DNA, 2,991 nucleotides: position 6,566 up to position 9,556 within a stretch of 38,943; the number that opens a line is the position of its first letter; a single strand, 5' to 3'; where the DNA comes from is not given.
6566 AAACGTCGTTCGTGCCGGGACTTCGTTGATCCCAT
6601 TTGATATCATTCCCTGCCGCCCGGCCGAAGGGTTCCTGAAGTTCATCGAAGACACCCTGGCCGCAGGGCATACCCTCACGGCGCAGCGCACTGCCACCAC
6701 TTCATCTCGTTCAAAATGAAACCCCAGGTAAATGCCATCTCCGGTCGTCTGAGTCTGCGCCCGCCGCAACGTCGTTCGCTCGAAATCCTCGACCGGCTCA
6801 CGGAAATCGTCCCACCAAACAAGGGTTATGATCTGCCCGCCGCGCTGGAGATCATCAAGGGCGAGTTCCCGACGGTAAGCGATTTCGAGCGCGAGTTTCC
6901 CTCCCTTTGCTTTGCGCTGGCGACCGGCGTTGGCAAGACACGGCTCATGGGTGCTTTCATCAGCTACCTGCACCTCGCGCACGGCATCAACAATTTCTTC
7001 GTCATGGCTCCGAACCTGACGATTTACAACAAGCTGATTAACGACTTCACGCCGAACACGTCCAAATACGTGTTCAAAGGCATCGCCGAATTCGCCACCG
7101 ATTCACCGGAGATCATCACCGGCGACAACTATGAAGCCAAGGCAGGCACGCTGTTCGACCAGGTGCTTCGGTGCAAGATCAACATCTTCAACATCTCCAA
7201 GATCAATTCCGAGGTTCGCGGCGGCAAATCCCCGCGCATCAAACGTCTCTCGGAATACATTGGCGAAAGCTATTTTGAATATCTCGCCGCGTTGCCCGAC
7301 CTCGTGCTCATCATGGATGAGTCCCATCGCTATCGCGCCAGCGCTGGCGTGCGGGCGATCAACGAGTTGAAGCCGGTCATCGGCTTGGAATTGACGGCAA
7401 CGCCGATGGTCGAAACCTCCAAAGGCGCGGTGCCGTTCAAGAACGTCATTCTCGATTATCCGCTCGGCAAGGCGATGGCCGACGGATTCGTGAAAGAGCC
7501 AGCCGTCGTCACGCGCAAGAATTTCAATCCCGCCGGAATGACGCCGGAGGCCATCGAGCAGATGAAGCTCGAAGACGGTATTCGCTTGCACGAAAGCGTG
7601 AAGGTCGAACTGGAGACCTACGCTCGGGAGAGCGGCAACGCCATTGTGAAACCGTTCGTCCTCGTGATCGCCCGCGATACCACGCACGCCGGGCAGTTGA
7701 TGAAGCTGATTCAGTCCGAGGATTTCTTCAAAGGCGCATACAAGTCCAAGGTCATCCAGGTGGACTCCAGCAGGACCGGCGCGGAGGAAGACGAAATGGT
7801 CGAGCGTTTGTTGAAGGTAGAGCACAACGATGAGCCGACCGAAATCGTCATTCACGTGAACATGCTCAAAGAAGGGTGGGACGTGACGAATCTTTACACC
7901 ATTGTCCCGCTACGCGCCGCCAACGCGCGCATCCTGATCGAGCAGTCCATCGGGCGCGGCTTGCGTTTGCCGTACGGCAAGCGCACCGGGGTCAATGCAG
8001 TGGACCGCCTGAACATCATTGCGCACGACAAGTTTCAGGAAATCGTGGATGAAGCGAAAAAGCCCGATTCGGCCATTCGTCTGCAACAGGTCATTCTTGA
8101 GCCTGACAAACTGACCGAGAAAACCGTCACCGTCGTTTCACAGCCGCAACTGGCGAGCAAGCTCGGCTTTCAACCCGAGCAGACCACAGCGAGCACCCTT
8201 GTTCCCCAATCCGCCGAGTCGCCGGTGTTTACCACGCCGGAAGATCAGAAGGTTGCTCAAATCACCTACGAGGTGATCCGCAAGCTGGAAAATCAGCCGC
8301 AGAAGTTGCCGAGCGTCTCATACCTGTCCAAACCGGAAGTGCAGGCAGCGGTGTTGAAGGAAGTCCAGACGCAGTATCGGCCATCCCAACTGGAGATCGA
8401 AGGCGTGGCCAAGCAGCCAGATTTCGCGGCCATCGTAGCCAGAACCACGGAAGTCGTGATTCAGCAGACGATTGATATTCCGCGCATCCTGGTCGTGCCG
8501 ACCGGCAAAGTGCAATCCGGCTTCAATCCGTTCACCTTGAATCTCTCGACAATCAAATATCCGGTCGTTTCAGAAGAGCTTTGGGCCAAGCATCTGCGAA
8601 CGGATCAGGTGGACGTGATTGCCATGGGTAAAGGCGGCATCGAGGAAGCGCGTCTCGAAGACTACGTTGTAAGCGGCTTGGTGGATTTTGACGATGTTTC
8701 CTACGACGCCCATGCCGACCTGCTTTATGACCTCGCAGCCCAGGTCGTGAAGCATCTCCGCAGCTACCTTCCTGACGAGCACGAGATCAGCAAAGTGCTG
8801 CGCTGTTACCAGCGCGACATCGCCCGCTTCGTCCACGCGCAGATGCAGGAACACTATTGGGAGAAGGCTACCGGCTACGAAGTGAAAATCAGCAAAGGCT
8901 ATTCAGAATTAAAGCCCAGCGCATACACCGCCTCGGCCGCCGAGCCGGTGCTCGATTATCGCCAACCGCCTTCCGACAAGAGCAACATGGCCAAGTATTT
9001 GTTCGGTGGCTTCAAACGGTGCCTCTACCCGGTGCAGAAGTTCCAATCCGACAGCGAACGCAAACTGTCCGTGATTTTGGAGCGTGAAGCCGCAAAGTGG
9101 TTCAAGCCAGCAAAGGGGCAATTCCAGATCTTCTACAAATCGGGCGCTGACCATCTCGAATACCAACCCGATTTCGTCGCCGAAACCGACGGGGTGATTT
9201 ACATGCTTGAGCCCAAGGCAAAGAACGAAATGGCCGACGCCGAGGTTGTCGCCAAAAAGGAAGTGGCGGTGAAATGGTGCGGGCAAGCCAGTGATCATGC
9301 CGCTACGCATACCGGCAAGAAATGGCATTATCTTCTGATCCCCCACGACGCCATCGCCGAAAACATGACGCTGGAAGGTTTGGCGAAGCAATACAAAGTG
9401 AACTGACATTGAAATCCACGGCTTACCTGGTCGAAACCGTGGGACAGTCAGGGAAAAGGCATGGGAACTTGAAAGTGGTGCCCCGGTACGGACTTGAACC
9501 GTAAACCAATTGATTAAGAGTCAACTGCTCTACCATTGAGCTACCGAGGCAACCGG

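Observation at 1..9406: Seven-gene expanded Type III R-M operon (helicase, small ORF, Rad50-like ATPase, orphan, Mod, kinase-like, Res): a candidate MADS-like multi-component defence system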

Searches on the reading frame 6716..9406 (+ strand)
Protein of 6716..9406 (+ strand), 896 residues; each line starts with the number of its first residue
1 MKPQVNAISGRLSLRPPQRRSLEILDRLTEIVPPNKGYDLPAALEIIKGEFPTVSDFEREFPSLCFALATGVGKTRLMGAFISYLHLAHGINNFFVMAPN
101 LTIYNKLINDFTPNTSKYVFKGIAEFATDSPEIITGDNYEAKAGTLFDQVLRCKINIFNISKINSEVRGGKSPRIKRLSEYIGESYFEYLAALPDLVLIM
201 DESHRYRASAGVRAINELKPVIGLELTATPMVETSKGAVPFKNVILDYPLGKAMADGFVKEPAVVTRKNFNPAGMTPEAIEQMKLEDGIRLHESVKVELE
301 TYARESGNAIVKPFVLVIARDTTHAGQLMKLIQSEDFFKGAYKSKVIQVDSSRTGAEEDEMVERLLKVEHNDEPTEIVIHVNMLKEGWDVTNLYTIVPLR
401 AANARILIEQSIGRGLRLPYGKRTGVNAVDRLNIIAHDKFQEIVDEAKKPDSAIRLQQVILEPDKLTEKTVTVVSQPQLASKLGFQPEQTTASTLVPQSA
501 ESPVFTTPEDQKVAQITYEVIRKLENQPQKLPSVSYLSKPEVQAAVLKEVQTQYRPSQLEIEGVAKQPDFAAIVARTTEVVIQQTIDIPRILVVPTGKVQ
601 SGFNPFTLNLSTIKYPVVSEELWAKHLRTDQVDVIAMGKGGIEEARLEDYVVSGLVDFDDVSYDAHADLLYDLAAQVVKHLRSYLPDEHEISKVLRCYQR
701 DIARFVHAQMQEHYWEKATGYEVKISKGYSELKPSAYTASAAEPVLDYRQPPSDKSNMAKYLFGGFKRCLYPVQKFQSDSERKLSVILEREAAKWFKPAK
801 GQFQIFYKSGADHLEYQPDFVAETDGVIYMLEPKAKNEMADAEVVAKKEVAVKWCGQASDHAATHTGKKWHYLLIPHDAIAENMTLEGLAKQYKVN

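Call 6: search_protein_families(library=pfam, proteins=[window:6716-9406:+], max_evalue=0.01)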
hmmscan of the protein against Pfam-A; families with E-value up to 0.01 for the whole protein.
window:6716-9406:+ (896 aa): 3 families
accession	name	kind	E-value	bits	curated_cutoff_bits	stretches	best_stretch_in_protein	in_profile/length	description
PF04851.21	ResIII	-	1.1e-21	77.9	22.5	1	52-230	20-162/164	Type III restriction enzyme, res subunit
PF18766.7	SWI2_SNF2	-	6.6e-05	23.1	26.7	1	154-261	94-187/221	SWI2/SNF2 ATPase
PF00271.37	Helicase_C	-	0.0036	18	23.5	1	335-417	31-108/110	Helicase conserved C-terminal domain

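Call 7: search_protein_families(library=padloc, proteins=[window:6716-9406:+], max_evalue=0.01)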
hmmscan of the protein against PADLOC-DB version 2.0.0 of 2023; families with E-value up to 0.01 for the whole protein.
window:6716-9406:+ (896 aa): 11 families
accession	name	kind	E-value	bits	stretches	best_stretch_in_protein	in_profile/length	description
PDLC03648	REase_III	-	7.2e-215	713.9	1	82-893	2-863/871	Type III restriction enzyme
PDLC03647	REase_III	-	4.6e-13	46.2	1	371-449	503-584/989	Type III restriction enzyme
PDLC03649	REase_III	-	5.6e-09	32.5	1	289-421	414-541/973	Type III restriction enzyme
PDLC03650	REase_III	-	2.4e-08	30.8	1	374-423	377-426/898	Type III restriction enzyme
PDLC03651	REase_III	-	4.3e-07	26.4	1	367-401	401-435/873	Type III restriction enzyme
PDLC03653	REase_III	-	6.2e-07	25.9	1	197-439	262-490/883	Type III restriction enzyme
PDLC03658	mREase_IV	-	4e-06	22.8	1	198-422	339-549/953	Type IV methyl-directed restriction enzyme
PDLC03042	REase_I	-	0.00029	16.3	1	370-435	782-848/1170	Type I restriction enzyme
PDLC03597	REase_MTase_IIG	-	0.00057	15.5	1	334-425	509-602/1646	Type IIG restriction enzyme-methyltransferase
PDLC03047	REase_I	-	0.0011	14.8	1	316-419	608-704/1107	Type I restriction enzyme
PDLC03659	mREase_IV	-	0.0014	14.5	1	370-419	505-554/945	Type IV methyl-directed restriction enzyme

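Call 8: search_protein_families(library=ncbifam, proteins=[window:6716-9406:+], max_evalue=0.01)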
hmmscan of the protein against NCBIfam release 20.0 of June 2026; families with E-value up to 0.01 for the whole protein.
window:6716-9406:+ (896 aa): 6 families
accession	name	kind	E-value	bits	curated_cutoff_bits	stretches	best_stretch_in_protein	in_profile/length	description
NF046055.1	restr_BPTD_3080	equivalog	1.2e-22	79.7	800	3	360-417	559-616/970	BPTD_3080 family restriction endonuclease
NF012027.0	PRK15483.1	equivalog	2.6e-08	32.3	564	1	383-420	510-547/986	type III restriction-modification system endonuclease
NF008521.0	PRK11448.1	equivalog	5.8e-08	31.2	729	1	316-418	702-800/1123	type I restriction-modification system endonuclease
NF046051.1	restrict_EcoAI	equivalog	9.6e-06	24.3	550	1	186-422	267-520/768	EcoAI/FtnUII family type I restriction enzme subunit R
NF053632.1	heli_RadD_YejH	equivalog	4.4e-05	22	720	1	236-447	171-369/573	DNA repair helicase RadD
TIGR00348.1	hsdR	subfamily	0.0011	17.6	284.55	0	192-302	369-487/674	HsdR family type I site-specific deoxyribonuclease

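Call 27: find_related_loci(query=window:6716-9403:+, collection=genome_contigs, flank=10000)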
Query window:6716-9403:+ (896 aa) in genome_contigs; peptide patterns used: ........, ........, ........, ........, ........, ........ (x = any residue, [..] = any of these).
600 stretches matched a pattern (row limit reached: there are more); 590 encode a relative of the query (tblastn E <= 1e-3); the best 80 are kept; 80 distinct loci.
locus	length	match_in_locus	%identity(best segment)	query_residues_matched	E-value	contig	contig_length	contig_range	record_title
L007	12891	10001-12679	89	1-893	0e+0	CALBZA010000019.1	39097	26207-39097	MAG TPA_asm: uncultured Verrucomicrobia subdivision 3 bacterium isolate SRR4028131_bin.93_CONCOCT_v1.1_MAG genome assemb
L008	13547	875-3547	85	1-891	0e+0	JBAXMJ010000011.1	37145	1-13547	MAG: bacterium isolate ELA450 MAG450_11, whole genome shotgun sequence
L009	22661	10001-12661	86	4-890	0e+0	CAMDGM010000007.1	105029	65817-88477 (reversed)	MAG: PVC group bacterium isolate MiH-14oct19-188 genome assembly, contig: MiH-14oct19-C192, whole genome shotgun sequenc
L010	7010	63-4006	85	1-893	0e+0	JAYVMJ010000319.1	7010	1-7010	MAG: Verrucomicrobiota bacterium isolate GL61_DN_concoct_121_sub GL61_DN_concoct_121_sub_318, whole genome shotgun seque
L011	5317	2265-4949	79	1-894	0e+0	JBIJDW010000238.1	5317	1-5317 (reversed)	MAG: Kiritimatiellia bacterium isolate ME2006-08-30D12_3300044970_group2_bin194 Rohwer_bin2526_scaffold_17765_c1, whole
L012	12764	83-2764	77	1-895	0e+0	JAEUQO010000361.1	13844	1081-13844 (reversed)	MAG: Acidobacteria bacterium isolate new MAG-253 k141_2076166, whole genome shotgun sequence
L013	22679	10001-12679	77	1-894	0e+0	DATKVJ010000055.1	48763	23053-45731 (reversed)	MAG TPA_asm: Rhodocyclaceae bacterium isolate SMAG_U14130 k141_2185865, whole genome shotgun sequence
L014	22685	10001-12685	76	1-896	0e+0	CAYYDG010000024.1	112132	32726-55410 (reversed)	MAG TPA_asm: uncultured Heliomicrobium sp. isolate binchicken_co276_100 genome assembly, contig: NODE_194_length_112132_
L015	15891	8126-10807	75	1-895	0e+0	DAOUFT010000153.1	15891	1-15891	MAG TPA_asm: Dehalococcoidia bacterium isolate R24_101 k131_1591357, whole genome shotgun sequence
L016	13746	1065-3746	77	1-894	0e+0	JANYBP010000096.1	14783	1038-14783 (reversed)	MAG: bacterium isolate GL140_6_metabat_212 GL140_6_k141_2332296, whole genome shotgun sequence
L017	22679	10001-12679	76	1-893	0e+0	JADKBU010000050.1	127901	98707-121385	MAG: Candidatus Accumulibacter propinquus isolate OdNE_18-Q3-R46-58_BAT3C.415 tig00229501-10-1284920, whole genome shotg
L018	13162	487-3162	75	1-893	0e+0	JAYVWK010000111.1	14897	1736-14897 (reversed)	MAG: Burkholderiales bacterium isolate GL82_DN_metabat_42_sub GL82_DN_metabat_42_sub_110, whole genome shotgun sequence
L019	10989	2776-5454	75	1-893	0e+0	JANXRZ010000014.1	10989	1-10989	MAG: Proteobacteria bacterium isolate 336R_metabat_400 336R_k141_2170003, whole genome shotgun sequence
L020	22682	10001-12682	76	1-895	0e+0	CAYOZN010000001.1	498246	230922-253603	MAG TPA_asm: uncultured Planctomycetaceae bacterium isolate SRP193661_co1_94 genome assembly, contig: NODE_3_length_4982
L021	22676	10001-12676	75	1-893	0e+0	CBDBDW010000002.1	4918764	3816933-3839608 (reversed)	MAG: Gammaproteobacteria bacterium isolate 554e3a7e-5989-4f2a-9094-f6ca052332fc genome assembly, contig: contig_2, whole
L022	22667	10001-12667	74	4-893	0e+0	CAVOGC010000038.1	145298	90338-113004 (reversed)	MAG: uncultured Gammaproteobacteria bacterium isolate MFD09964.bin.1.117 genome assembly, contig: contig_6234, whole gen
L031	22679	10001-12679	72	1-893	0e+0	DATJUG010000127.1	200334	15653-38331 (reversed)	MAG TPA_asm: Bryobacteraceae bacterium isolate SMAG_U15040 k141_4295333, whole genome shotgun sequence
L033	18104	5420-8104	73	1-895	0e+0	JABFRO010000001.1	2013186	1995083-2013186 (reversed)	MAG: Methylophilaceae bacterium isolate P-RSF-NP-02 c_000000007054, whole genome shotgun sequence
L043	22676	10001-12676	72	1-893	0e+0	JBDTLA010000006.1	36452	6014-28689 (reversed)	MAG: Rudaea sp. isolate cluster2_bin.90 k127_4532925, whole genome shotgun sequence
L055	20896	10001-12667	71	1-889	0e+0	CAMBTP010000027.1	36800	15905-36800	MAG: Prosthecobacter debontii isolate MiH-16apr19-309 genome assembly, contig: MiH-16apr19-C1686, whole genome shotgun s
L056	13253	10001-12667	70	1-890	0e+0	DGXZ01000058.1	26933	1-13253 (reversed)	MAG TPA_asm: Spartobacteria bacterium UBA5019 UBA5019_contig_3099, whole genome shotgun sequence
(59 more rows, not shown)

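Call 33: search_protein_families(library=pfam, proteins=[L031:6512-8365:+, L021:8739-10004:+, L007:8416-8973:+, L007:8970-10004:+, L022:9341-9634:+, L022:9624-9995:+, L033:4732-5247:+, L013:2029-3021:+, L013:3025-5346:+, L043:4864-6180:+], max_evalue=0.001)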
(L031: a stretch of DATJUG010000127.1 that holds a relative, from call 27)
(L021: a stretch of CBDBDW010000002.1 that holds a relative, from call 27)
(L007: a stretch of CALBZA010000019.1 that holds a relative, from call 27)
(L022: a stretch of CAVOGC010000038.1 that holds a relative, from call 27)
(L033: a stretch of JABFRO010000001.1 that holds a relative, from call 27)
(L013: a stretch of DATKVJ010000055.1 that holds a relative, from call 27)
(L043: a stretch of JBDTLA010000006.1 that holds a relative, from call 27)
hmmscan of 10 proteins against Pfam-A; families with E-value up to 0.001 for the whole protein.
L031:6512-8365:+ (617 aa): 1 family
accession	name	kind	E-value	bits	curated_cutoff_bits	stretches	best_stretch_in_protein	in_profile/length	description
PF10592.14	AIPR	-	1.2e-34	120.8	25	1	263-407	1-150/308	AIPR protein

L021:8739-10004:+ (421 aa): 2 families
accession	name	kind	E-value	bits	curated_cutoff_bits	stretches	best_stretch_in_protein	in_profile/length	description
PF06250.17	YhcG_C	-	2.4e-57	193.6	32.5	1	240-395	2-156/157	YhcG PDDEXK nuclease domain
PF17761.7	DUF1016_N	-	2.9e-37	128.2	32.8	1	49-215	2-137/137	DUF1016 N-terminal domain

L007:8416-8973:+ (185 aa): 1 family
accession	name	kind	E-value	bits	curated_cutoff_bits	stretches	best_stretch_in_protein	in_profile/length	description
PF13366.12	PDDEXK_3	-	4.3e-35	121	22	1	48-164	2-117/117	PD-(D/E)XK nuclease superfamily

L007:8970-10004:+ (344 aa): 1 family
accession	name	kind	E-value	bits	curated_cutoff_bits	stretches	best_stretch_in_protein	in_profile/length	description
PF13310.11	Virulence_RhuM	-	1.4e-113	378.7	33.7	1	69-320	1-250/252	Virulence protein RhuM family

L022:9341-9634:+ (97 aa): 2 families
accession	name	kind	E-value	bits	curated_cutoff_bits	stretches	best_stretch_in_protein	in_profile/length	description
PF01909.29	NTP_transf_2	-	1.6e-16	60.9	21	1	16-93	7-90/93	Nucleotidyltransferase domain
PF18765.7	Polbeta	-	5.6e-12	46.1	26.9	1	18-80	8-71/93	Polymerase beta, Nucleotidyltransferase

L022:9624-9995:+ (123 aa): 1 family
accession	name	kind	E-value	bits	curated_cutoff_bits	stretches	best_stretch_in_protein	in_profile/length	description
PF01934.22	HepT-like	-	1.6e-19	70.2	23.5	1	14-106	3-118/120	Ribonuclease HepT-like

L033:4732-5247:+ (171 aa): 3 families
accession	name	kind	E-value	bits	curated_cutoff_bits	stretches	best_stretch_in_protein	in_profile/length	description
PF06414.18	Zeta_toxin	-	8e-11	42.2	22.3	1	2-148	16-177/199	Zeta toxin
PF13671.12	AAA_33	-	6.3e-07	30.2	27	1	5-141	2-140/143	AAA domain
PF06745.19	ATPase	-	0.00099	19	26.6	0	2-27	19-44/231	KaiC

L013:2029-3021:+ (330 aa): 4 families
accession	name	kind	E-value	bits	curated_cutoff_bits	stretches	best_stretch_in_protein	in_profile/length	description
PF00004.35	AAA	-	1e-28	100.8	21.2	1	124-249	1-130/131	ATPase family associated with various cellular activities (AAA)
PF20720.3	nSTAND3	-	8.6e-06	26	27.2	1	123-227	19-110/155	Novel STAND NTPase 3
PF05496.18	RuvB_N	-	0.00031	21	27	0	120-149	32-61/159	Holliday junction DNA helicase RuvB P-loop domain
PF00910.28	RNA_helicase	-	0.00044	21.2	21.5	1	124-228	1-103/105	RNA helicase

L013:3025-5346:+ (773 aa): 1 family
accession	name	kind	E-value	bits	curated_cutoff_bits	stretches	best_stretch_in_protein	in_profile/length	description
PF00082.27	Peptidase_S8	-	8e-42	144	21.8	1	250-579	3-288/288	Subtilase family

L043:4864-6180:+ (438 aa): 1 family
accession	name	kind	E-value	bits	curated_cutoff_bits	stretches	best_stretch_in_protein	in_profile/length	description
PF09903.14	DUF2130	-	2.8e-82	276.3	26.7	1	181-426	2-253/255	Uncharacterized protein conserved in bacteria (DUF2130)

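Call 54: search_protein_families(library=padloc, proteins=[L031:6512-8365:+, L013:2029-3021:+, L013:3025-5346:+, L043:6161-8008:+, L056:3969-6869:+, L055:5820-6911:+], max_evalue=0.00001)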
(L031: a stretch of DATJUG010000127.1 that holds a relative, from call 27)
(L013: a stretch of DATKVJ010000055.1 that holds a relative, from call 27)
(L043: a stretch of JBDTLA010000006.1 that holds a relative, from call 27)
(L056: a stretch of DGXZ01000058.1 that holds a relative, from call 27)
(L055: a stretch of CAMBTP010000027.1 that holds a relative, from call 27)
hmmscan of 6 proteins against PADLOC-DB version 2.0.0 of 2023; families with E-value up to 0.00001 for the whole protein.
L031:6512-8365:+ (617 aa): 2 families
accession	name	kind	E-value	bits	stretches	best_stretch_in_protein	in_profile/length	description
PDLC02357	AbiU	-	1.3e-29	101.8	1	105-401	83-373/537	AbiU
PDLC02207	MzaE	-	8.3e-08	29.2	1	253-387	235-377/598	-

L013:2029-3021:+ (330 aa): 6 families
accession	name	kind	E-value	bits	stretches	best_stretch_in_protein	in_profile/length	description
PDLC02196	IetA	-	1.1e-97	325.8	1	4-321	4-321/374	-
PDLC04232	IetA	-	5.7e-86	286.9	1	1-307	1-302/330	-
PDLC02195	IetA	-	7e-74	247.5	1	34-314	52-330/395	-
PDLC04231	IetA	-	6.4e-57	191.3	1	1-252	1-248/262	-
PDLC00914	TRIP13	-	3.1e-16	57.7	1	106-270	55-237/302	TRIP13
PDLC00915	TRIP13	-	1.4e-12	45.7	1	123-279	65-239/302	TRIP13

L013:3025-5346:+ (773 aa): 9 families
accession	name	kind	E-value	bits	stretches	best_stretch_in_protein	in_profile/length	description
PDLC02198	IetS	-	3.7e-266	883.1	1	2-773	2-791/795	-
PDLC04233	IetS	-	2e-47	159.8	1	118-768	154-851/855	-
PDLC02197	IetS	-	3e-46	156.1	1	83-641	92-615/749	-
PDLC02201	IetS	-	2.7e-37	126.4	1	170-638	173-603/781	-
PDLC02199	IetS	-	3.5e-36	122.7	1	211-639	275-682/826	-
PDLC02200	IetS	-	6.5e-26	88.7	1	150-643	166-633/780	-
PDLC02202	IetS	-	2.2e-20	70.5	1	247-643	294-646/780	-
PDLC04234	IetS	-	7e-16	55.6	1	245-495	298-572/656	-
PDLC03014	subtilase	-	2.1e-14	51.8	1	253-559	176-378/391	-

L043:6161-8008:+ (615 aa): 100 families (the best 25 are shown)
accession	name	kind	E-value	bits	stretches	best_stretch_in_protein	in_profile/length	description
PDLC02358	Old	-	2.7e-88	295.2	1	25-578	3-525/578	Old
PDLC02979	AriA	-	8.8e-29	99.4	2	240-374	264-373/373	-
PDLC02914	ATPase-Toprim_I-B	-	3.2e-21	74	1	296-446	182-329/443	-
PDLC00094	GajA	-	3.7e-21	73.2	2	26-100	3-79/569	AAA ATPase domain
PDLC00085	GajA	-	1.3e-20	71.7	1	331-495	270-444/580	AAA ATPase domain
PDLC00067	GajA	-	1.7e-20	71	2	294-508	270-476/604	AAA ATPase domain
PDLC00070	GajA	-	2e-20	70.9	2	328-524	290-478/596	AAA ATPase domain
PDLC04168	GajA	-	2.3e-20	70.8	1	288-509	249-448/570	-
PDLC00086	GajA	-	7.6e-19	65.9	2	288-491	273-463/600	AAA ATPase domain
PDLC02980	AriA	-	1.2e-17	62.9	1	288-375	229-304/304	-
PDLC00096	GajA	-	3.6e-17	60.3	2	330-448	290-403/630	AAA ATPase domain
PDLC02915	ATPase-Toprim_I-B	-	4.3e-17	60.1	1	331-526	258-443/623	-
PDLC02981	AriAB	-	2.9e-16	57.3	2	331-441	333-440/694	-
PDLC00062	GajA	-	4.7e-16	56.4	1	25-72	2-47/639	AAA ATPase domain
PDLC00069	GajA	-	5.5e-16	56.1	2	27-100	4-78/687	AAA ATPase domain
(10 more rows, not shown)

L056:3969-6869:+ (966 aa): 11 families
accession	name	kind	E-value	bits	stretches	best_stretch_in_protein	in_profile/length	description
PDLC02208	Ppl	-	3.3e-31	106.2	2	834-954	772-888/894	-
PDLC04135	mad3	-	8e-18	63.1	1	291-917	17-340/374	mads_3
PDLC04678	PDC-M49A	-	9.4e-12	42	1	857-936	567-644/681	-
PDLC04680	PDC-M49A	-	3e-11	40.6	0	836-926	536-625/674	-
PDLC04679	PDC-M49A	-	3e-10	37.4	1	849-938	419-506/541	-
PDLC04182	HEC-01A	-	6.7e-10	36.5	1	845-911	289-359/406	-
PDLC02980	AriA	-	3.9e-09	34.9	1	839-902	238-302/304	-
PDLC04164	AriA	-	5.2e-08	30.8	1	835-912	168-245/253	-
PDLC00069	GajA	-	4.9e-06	23.2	0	862-930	338-407/687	AAA ATPase domain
PDLC04144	HEC-01B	-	5.6e-06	23.7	0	846-942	281-376/395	-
PDLC04178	HEC-01A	-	8.2e-06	23.1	0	857-902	286-330/399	-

L055:5820-6911:+ (363 aa): 75 families (the best 25 are shown)
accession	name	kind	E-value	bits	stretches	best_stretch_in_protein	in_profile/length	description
PDLC04175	HEC-01A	-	8.6e-131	434.3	1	7-363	4-362/363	-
PDLC04174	HEC-01A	-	5.2e-75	250.1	1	107-363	5-262/264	-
PDLC04177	HEC-01A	-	5.3e-62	208.1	2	139-361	171-390/393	-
PDLC04178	HEC-01A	-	6.3e-42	142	1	5-359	5-380/399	-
PDLC04183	HEC-01A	-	2e-39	133.8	2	139-361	175-400/402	-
PDLC04182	HEC-01A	-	1.2e-36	124.6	1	141-359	181-400/406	-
PDLC04176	HEC-01A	-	1.4e-34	118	1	9-361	3-367/371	-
PDLC04179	HEC-01A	-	1.5e-28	98.1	2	183-363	273-455/459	-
PDLC04135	mad3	-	1.7e-28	98.3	1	8-358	1-373/374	mads_3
PDLC04391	PDC-M07A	-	9.1e-27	92.1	1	172-359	200-401/412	-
PDLC02980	AriA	-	1.5e-26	92.1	2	189-314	199-304/304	-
PDLC04144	HEC-01B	-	4.1e-26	90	2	141-358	171-388/395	-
PDLC02335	AbiLi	-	6e-24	82.7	1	9-337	50-263/326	AbiLi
PDLC04180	HEC-01A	-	1.3e-23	81.8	1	200-338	202-348/382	-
PDLC04389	PDC-M07A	-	5.4e-23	79.7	1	179-359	218-423/443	-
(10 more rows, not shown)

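Call 80: search_dna_similar(query=window:6716-9403:+, collection=plasmids, mode=protein, max_rows=12)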
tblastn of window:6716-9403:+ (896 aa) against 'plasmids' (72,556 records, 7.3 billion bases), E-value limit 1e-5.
Records with a match: 111; places in all: 112; records where one place covers at least 80% of the query: 23.
Best place of each record, by identity: <60% 111.
By first word of the organism name: Acinetobacter 27; Salmonella 15; Zymomonas 8; Arthrobacter 4; Vibrio 4; Pseudomonas 3; Roseomonas 2; Aeromonas 2; Paracoccus 2; Thioclava 2; and 37 more.
By predicted mobility (MOB-suite, as given by PLSDB): mobilizable 42; non-mobilizable 40; conjugative 29.
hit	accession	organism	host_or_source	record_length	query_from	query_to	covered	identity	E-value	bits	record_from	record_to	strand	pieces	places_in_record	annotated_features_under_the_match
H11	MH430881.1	Salmonella enterica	-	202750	35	893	96%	52.2%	0e+0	848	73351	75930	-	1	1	hypothetical protein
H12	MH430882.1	Salmonella enterica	-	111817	35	893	96%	52.2%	0e+0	848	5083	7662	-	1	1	hypothetical protein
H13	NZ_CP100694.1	Salmonella enterica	Homo sapiens,stool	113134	35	893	96%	52.2%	0e+0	848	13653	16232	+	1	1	DEAD/DEAH box helicase family protein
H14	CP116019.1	Salmonella enterica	cell culture,pig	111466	35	893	96%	52.2%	0e+0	848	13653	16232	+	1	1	DEAD/DEAH box helicase family protein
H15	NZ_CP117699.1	Salmonella enterica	Homo sapiens,tissue sample,leg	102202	35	893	96%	52.2%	0e+0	848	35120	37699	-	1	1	DEAD/DEAH box helicase family protein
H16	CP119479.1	Salmonella enterica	Product-Raw-Ground, Comminuted or ...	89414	35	893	96%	52.2%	0e+0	848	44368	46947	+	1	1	DEAD/DEAH box helicase family protein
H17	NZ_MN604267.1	Salmonella enterica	-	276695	35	893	96%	52.2%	0e+0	848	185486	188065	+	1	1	DEAD/DEAH box helicase family protein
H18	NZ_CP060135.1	Salmonella enterica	slaughtered pig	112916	35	893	96%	52.2%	0e+0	848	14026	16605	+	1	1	DEAD/DEAH box helicase family protein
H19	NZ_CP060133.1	Salmonella enterica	slaughtered pig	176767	35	893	96%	52.2%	0e+0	848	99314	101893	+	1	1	DEAD/DEAH box helicase family protein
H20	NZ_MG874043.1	Salmonella sp.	-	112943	35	893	96%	52.2%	0e+0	848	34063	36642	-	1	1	DEAD/DEAH box helicase family protein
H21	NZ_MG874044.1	Salmonella sp.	-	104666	35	893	96%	52.2%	0e+0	848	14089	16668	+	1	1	DEAD/DEAH box helicase family protein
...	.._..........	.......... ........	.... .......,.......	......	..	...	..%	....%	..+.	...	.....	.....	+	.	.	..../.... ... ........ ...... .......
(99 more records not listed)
